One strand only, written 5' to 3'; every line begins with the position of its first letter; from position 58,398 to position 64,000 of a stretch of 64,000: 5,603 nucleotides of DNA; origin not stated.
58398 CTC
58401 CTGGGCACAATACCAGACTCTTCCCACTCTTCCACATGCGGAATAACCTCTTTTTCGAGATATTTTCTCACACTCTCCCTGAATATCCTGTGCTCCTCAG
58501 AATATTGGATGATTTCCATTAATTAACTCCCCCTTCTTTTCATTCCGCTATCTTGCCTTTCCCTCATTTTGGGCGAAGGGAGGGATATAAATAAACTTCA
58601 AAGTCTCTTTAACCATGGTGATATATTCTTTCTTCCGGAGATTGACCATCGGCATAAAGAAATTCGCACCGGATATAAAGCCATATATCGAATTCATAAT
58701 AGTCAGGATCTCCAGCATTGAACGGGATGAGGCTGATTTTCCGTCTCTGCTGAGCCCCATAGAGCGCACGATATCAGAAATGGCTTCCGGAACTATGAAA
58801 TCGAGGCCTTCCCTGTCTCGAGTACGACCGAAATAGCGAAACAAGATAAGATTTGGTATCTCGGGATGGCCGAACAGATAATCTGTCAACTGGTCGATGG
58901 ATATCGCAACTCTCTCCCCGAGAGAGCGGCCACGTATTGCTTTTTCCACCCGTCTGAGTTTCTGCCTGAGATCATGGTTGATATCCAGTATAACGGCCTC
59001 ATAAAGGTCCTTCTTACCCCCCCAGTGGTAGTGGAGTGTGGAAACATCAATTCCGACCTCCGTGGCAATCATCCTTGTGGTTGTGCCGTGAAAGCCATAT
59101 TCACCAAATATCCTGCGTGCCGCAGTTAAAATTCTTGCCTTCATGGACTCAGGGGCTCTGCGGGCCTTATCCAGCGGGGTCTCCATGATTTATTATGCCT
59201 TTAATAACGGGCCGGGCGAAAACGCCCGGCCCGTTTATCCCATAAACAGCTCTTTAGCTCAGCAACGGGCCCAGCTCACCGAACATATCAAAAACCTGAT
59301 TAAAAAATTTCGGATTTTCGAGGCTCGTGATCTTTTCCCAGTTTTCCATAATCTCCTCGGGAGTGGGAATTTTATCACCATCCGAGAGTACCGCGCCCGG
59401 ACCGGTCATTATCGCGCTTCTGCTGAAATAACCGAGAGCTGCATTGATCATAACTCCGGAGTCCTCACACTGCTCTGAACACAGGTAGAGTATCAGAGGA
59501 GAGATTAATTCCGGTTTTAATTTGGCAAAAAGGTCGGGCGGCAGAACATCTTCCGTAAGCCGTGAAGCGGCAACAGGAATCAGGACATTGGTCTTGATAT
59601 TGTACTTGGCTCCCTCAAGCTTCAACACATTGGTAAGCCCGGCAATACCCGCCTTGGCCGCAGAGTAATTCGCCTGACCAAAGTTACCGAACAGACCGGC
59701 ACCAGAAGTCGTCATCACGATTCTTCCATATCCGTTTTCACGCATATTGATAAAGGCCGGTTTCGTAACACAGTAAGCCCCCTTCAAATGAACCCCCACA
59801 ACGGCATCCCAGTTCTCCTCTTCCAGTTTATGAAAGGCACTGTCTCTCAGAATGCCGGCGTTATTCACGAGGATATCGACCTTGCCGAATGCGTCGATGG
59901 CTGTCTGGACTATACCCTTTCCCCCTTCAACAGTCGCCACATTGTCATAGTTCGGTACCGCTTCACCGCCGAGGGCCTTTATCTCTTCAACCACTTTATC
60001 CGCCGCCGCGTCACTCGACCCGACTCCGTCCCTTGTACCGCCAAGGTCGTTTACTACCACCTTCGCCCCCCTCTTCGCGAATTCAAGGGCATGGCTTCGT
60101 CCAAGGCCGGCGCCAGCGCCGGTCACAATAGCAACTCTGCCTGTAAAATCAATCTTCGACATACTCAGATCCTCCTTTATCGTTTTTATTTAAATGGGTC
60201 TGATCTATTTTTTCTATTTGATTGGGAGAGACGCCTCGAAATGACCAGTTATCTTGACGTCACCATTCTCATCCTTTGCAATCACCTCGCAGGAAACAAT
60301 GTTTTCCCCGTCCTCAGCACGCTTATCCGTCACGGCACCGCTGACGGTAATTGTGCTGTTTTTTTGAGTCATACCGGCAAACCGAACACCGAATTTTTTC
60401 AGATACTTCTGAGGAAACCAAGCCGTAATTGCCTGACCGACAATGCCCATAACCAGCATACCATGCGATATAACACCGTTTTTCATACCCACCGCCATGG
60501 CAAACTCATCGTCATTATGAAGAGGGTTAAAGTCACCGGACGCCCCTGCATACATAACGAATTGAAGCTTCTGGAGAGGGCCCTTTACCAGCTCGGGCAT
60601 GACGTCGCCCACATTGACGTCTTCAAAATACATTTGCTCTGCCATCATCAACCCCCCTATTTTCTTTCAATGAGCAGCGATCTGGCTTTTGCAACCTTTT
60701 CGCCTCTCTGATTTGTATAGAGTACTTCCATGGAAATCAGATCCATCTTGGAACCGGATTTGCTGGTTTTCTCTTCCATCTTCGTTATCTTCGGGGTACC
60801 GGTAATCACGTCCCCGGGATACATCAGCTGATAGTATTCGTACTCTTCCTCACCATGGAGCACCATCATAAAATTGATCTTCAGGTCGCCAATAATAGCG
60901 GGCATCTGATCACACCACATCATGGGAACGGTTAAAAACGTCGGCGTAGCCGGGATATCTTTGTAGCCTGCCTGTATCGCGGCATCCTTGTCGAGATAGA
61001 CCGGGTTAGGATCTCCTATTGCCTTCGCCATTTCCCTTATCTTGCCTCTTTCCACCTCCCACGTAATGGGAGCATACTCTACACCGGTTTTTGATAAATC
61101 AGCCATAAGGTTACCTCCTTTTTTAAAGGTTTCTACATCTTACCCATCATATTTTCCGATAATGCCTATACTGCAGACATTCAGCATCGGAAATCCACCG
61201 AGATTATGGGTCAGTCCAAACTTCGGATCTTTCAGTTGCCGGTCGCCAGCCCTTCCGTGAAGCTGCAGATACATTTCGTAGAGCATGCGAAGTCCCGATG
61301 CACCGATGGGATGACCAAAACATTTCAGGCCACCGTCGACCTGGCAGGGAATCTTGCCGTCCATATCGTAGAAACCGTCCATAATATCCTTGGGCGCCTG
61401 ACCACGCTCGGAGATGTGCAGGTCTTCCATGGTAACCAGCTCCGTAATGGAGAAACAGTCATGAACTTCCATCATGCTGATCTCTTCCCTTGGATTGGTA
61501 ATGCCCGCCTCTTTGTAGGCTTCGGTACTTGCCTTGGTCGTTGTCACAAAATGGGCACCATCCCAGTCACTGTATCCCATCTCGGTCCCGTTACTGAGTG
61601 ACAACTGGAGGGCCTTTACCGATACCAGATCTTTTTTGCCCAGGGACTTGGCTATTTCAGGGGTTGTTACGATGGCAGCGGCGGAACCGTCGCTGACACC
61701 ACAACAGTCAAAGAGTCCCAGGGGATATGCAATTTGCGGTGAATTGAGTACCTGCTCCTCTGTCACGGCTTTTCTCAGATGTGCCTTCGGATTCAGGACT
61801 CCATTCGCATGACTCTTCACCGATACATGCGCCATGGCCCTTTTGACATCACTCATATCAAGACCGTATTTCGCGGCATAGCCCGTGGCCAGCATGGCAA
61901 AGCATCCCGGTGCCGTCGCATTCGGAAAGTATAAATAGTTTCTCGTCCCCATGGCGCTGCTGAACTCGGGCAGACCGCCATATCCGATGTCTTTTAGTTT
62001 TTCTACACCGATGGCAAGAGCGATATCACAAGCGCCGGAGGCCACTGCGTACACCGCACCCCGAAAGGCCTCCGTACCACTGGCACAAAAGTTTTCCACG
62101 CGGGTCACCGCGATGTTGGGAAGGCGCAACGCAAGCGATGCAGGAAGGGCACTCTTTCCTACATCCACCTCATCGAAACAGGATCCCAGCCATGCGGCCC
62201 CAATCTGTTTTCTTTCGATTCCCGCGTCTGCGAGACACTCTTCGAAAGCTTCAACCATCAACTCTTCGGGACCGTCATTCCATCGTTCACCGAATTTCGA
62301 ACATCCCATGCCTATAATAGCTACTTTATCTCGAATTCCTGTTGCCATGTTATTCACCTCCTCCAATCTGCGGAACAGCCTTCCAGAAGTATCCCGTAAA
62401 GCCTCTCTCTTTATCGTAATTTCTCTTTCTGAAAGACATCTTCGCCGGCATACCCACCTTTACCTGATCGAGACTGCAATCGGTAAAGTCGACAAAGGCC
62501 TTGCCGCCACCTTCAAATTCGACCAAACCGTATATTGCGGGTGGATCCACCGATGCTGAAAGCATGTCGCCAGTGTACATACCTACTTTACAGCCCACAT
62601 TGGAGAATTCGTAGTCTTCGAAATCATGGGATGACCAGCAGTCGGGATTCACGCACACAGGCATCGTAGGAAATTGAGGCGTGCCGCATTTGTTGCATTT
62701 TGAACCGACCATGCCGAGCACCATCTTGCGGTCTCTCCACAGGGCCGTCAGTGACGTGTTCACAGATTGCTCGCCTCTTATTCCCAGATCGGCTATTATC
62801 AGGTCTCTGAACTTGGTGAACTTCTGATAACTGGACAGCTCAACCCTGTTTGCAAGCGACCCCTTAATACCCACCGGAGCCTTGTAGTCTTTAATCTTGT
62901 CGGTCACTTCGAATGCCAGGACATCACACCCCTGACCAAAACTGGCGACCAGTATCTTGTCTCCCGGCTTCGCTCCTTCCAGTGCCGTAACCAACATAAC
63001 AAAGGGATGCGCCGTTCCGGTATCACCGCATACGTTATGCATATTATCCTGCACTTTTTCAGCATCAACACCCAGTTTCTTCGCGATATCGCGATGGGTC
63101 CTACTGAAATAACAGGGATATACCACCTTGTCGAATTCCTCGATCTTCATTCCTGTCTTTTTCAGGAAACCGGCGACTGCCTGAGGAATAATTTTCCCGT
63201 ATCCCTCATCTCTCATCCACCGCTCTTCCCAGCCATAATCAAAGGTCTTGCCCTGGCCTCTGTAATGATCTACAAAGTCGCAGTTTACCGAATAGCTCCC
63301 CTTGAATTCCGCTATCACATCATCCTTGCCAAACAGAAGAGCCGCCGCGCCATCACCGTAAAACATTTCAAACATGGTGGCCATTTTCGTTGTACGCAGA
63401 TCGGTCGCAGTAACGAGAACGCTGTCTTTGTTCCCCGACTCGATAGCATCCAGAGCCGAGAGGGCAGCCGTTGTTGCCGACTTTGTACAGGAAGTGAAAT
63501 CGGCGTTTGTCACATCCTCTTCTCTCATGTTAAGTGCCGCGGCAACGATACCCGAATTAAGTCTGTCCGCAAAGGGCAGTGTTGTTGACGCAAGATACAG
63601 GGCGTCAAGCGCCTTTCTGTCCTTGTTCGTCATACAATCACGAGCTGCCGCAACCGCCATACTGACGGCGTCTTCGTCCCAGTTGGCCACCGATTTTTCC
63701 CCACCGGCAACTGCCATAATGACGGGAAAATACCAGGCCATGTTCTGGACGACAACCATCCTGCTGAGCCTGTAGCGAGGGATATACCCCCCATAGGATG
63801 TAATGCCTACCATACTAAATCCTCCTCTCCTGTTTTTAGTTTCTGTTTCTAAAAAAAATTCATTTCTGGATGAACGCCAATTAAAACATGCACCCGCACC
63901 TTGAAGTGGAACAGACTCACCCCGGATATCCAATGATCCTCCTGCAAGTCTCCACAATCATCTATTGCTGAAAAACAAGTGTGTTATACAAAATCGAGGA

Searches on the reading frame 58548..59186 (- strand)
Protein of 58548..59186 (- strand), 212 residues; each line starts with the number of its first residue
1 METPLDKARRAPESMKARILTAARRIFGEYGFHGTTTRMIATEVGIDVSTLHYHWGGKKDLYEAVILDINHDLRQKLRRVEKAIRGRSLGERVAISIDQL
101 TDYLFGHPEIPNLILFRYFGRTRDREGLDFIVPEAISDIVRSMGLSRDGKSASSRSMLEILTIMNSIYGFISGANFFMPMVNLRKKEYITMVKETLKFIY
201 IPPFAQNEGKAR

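Call 10: search_protein_families(library=pfam, proteins=[window:58548-59186:-], max_evalue=0.0001)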
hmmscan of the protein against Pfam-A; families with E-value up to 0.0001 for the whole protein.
window:58548-59186:- (212 aa): 1 family
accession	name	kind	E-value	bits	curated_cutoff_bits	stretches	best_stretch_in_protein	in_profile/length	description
PF00440.29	TetR_N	-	4.1e-15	55.7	24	1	19-65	1-47/47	Bacterial regulatory proteins, tetR family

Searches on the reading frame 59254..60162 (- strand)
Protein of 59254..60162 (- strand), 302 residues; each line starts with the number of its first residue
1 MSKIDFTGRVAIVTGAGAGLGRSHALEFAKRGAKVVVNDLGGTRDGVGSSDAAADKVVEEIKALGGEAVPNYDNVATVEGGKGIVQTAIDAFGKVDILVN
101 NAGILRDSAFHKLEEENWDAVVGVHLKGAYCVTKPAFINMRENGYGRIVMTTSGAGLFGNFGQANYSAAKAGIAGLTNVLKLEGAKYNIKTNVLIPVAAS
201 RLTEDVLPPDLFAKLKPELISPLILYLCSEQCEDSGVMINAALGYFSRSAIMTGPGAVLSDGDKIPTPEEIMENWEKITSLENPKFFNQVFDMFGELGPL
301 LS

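Call 10: search_protein_families(library=pfam, proteins=[window:59254-60162:-], max_evalue=0.0001)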
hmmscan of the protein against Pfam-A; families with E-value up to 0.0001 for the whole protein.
window:59254-60162:- (302 aa): 3 families
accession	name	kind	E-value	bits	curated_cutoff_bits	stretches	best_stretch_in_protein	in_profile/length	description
PF00106.31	adh_short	-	1.7e-41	142.3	26.6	1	9-197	1-180/195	short chain dehydrogenase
PF13561.12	adh_short_C2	-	1.5e-25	90.6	27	1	15-198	1-175/236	Enoyl-(Acyl carrier protein) reductase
PF08659.16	KR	-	9.8e-16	58.6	22.6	1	12-179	4-162/180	KR domain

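Call 55: search_protein_families(library=ncbifam, proteins=[window:59254-60162:-], max_evalue=1e-10)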
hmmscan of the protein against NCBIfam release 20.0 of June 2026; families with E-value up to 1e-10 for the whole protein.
window:59254-60162:- (302 aa): 175 families (the best 25 are shown)
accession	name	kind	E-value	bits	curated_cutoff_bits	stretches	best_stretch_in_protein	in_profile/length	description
NF005861.0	PRK07791.1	subfamily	5.7e-78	262.3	373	1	7-245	5-256/300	SDR family oxidoreductase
NF005862.0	PRK07792.1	equivalog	3.8e-58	197.1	414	1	3-232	8-241/307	3-oxoacyl-ACP reductase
NF004198.0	PRK05653.1-3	equivalog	9.4e-49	166.1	296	1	7-198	6-188/248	3-oxoacyl-ACP reductase FabG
TIGR01830.1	3oxo_ACP_reduc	equivalog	4.1e-45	154.3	297.75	1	11-197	1-179/239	3-oxoacyl-[acyl-carrier-protein] reductase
NF009546.0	PRK12935.1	equivalog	3.7e-44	151.1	418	1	5-197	3-187/247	acetoacetyl-CoA reductase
TIGR03971.1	SDR_subfam_1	subfamily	7e-44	150.2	300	1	6-198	1-197/271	mycofactocin-coupled SDR family oxidoreductase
TIGR01829.1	AcAcCoA_reduct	subfamily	2.1e-43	148.7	302.1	1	9-197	1-181/242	acetoacetyl-CoA reductase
NF009466.0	PRK12826.1-2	subfamily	2.8e-41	141.6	222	1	9-197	4-185/248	3-oxoacyl-ACP reductase FabG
NF009093.0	PRK12429.1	subfamily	3.5e-41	141.2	258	1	6-196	3-184/259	3-hydroxybutyrate dehydrogenase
NF009464.0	PRK12824.1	subfamily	9.4e-40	136.8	269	1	9-200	3-186/245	3-oxoacyl-ACP reductase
TIGR01963.1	PHB_DH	subfamily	7.4e-39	133.5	307.05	1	9-196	2-180/255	3-hydroxybutyrate dehydrogenase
NF004197.0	PRK05653.1-1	equivalog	3e-38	131.9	332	1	6-197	5-187/249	3-oxoacyl-ACP reductase FabG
NF004200.0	PRK05653.1-5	equivalog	3.2e-38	131.6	273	1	10-211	4-199/242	3-oxoacyl-ACP reductase FabG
NF004818.0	PRK06172.1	equivalog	1.4e-36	126.1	336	1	4-198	3-189/253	SDR family oxidoreductase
NF053807.1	RhamDHLra1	equivalog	5.7e-36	124.5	400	1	7-198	3-187/252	L-rhamnose 1-dehydrogenase Lra1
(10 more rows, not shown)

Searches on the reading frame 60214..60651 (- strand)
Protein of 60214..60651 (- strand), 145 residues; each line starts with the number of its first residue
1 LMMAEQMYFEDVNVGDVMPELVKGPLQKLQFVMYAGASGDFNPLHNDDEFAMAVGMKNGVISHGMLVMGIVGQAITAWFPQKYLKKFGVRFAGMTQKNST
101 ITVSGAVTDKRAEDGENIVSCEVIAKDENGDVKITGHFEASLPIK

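Call 87: search_protein_families(library=pfam, proteins=[window:60214-60651:-], max_evalue=0.01)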
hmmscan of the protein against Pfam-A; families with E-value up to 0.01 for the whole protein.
window:60214-60651:- (145 aa): 1 family
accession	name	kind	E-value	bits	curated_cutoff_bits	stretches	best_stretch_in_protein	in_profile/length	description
PF01575.25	MaoC_dehydratas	-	4.4e-20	72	27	1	25-119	17-113/123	MaoC like domain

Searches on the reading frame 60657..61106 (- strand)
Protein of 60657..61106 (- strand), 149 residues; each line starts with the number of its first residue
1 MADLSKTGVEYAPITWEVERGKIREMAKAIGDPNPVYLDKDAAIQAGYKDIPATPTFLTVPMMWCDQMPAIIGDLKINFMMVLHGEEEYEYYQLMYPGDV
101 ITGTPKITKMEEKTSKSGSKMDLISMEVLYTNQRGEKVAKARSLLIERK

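Call 87: search_protein_families(library=pfam, proteins=[window:60657-61106:-], max_evalue=0.01)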
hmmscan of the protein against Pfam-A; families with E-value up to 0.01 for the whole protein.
window:60657-61106:- (149 aa): 2 families
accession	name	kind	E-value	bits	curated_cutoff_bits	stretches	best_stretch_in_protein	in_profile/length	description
PF13452.11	FAS1_DH_region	-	2.5e-31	109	22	1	6-140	2-131/132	FAS1-like, dehydratase domain region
PF22622.2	MFE-2_hydrat-2_N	-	9.6e-07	29.1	27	1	49-143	30-124/130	MFE-2 hydratase 2 N-terminal domain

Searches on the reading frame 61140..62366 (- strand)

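Call 10: search_protein_families(library=pfam, proteins=[window:61140-62366:-], max_evalue=0.0001)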
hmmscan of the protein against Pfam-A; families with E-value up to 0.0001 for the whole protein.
window:61140-62366:- (408 aa): 3 families
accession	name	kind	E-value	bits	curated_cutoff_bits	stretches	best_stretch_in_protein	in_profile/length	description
PF22691.2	Thiolase_C_1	-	4.3e-31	108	28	1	273-398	17-139/144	Thiolase C-terminal domain-like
PF00108.29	Thiolase_N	-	3.1e-17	63.3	26.4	1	22-235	8-258/260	Thiolase, N-terminal domain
PF02803.24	Thiolase_C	-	1.4e-08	34.8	27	1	277-373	25-101/123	Thiolase, C-terminal domain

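Call 55: search_protein_families(library=ncbifam, proteins=[window:61140-62366:-], max_evalue=1e-10)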
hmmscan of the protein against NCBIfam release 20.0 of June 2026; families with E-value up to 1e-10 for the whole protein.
window:61140-62366:- (408 aa): 21 families
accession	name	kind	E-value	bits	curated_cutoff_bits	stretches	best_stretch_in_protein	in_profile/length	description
NF004810.0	PRK06157.1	equivalog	2.8e-207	688.6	403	1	7-406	1-398/400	acetyl-CoA acetyltransferase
NF004720.0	PRK06064.1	subfamily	3.5e-99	332.2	420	1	14-393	3-377/389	thiolase domain-containing protein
NF053570.1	AcCoTHIOL_METTL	equivalog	1.9e-79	267.3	600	1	14-392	3-372/385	acetyl-CoA acetyltransferase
NF009228.0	PRK12578.1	subfamily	1.8e-77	260.6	485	1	13-392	3-376/387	thiolase domain-containing protein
NF005704.0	PRK07516.1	subfamily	6.8e-74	249.1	412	1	14-400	3-384/389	thiolase domain-containing protein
NF006102.0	PRK08256.1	subfamily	1.9e-62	211.6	436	1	13-390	3-380/394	lipid-transfer protein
NF004715.0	PRK06059.1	equivalog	2.8e-54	184.6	424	1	13-392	4-389/399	lipid-transfer protein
NF004721.0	PRK06065.1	equivalog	1.2e-52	179.1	455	1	10-381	7-370/393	thiolase domain-containing protein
NF004936.0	PRK06289.1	equivalog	1.8e-50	171.9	375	1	13-394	3-394/405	acetyl-CoA acetyltransferase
NF006180.0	PRK08313.1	subfamily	8.3e-47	159.9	514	1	13-392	4-373/389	thiolase domain-containing protein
NF004982.0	PRK06365.1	equivalog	4.1e-46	157.9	695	1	14-375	17-394/430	thiolase domain-containing protein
NF053628.1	BnzsclthlBbsBGT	equivalog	1.8e-43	148.8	750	1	13-391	5-370/389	benzoylsuccinyl-CoA thiolase subunit BbsB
NF006010.0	PRK08142.1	subfamily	8.4e-40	136.7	462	1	35-392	27-373/388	thiolase domain-containing protein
NF004811.0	PRK06158.1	subfamily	3.7e-39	134.8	421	1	9-392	4-369/384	acetyl-CoA acetyltransferase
NF004722.0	PRK06066.1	equivalog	4.9e-35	121.2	516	1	13-394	4-375/385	thiolase domain-containing protein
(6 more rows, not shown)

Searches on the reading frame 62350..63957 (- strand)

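Call 10: search_protein_families(library=pfam, proteins=[window:62350-63957:-], max_evalue=0.0001)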
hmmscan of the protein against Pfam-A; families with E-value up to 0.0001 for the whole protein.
window:62350-63957:- (535 aa): 3 families
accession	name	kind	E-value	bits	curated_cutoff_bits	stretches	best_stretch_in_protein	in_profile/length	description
PF08541.16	ACP_syn_III_C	-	1.2e-09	38.7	26.6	1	265-345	1-82/90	3-Oxoacyl-[acyl-carrier-protein (ACP)] synthase III C terminal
PF01796.24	OB_ChsH2_C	-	1.7e-06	28.3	27.1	1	467-510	22-65/65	ChsH2, C-terminal OB-fold domain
PF12172.15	zf-ChsH2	-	8.6e-06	25.9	23.2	1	417-443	10-34/37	ChsH2, rubredoxin-like zinc ribbon domain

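Call 55: search_protein_families(library=ncbifam, proteins=[window:62350-63957:-], max_evalue=1e-10)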
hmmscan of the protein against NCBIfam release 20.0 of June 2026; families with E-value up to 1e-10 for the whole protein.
window:62350-63957:- (535 aa): 4 families
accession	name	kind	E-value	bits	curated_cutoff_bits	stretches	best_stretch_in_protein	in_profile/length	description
NF003274.0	PRK04262.1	equivalog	2.8e-62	210.8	244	1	49-387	2-344/347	hydroxymethylglutaryl-CoA synthase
TIGR00748.1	HMG_CoA_syn_Arc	equivalog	1e-42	146.6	353.35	1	49-385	1-341/345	hydroxymethylglutaryl-CoA synthase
TIGR01835.1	HMG-CoA-S_prok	equivalog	7e-17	61.3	360.35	1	83-378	35-346/382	hydroxymethylglutaryl-CoA synthase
NF006829.0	PRK09352.1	subfamily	1.1e-11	44.3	249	1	51-344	6-312/322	beta-ketoacyl-ACP synthase 3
